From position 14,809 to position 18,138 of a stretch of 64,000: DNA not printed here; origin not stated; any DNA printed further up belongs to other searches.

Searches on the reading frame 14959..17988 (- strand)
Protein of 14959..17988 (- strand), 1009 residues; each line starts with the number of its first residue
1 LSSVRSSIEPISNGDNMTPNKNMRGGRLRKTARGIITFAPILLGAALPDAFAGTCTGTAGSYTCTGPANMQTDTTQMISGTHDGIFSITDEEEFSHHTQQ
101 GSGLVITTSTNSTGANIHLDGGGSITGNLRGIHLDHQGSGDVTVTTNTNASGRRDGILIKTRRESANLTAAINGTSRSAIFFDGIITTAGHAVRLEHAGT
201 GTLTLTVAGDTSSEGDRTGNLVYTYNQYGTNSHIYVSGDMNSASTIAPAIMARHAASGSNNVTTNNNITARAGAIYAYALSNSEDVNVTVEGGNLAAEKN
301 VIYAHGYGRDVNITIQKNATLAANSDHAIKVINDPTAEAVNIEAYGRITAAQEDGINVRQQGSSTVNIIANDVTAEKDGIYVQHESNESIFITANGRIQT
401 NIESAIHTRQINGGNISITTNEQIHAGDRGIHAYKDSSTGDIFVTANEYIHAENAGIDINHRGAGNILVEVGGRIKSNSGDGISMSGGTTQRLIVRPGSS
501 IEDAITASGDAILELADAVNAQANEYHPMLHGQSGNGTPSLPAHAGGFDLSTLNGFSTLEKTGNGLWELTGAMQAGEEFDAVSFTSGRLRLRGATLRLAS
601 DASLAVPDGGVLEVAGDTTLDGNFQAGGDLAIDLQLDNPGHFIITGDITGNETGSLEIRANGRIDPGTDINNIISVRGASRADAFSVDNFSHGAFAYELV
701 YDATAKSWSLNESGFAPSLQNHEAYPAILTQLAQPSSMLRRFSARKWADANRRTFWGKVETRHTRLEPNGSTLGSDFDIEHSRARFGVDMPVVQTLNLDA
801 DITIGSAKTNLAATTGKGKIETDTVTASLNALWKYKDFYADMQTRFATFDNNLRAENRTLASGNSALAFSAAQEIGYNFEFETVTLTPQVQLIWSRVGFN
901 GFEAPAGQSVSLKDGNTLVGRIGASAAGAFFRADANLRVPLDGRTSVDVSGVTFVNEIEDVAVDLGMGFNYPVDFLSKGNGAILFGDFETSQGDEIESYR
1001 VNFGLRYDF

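Call 54: search_protein_families(library=pfam, proteins=[window:14959-17988:-], max_evalue=0.0001)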
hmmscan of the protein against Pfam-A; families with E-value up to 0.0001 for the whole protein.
window:14959-17988:- (1009 aa): 0 families

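Call 68: search_protein_families(library=ncbifam, proteins=[window:14959-17988:-], max_evalue=0.001)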
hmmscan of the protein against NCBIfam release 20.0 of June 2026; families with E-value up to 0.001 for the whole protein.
window:14959-17988:- (1009 aa): 1 family
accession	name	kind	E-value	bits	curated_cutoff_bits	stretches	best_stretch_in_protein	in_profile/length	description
TIGR01414.1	autotrans_barl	domain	3e-28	99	16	1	616-1009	6-432/432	autotransporter outer membrane beta-barrel domain-containing protein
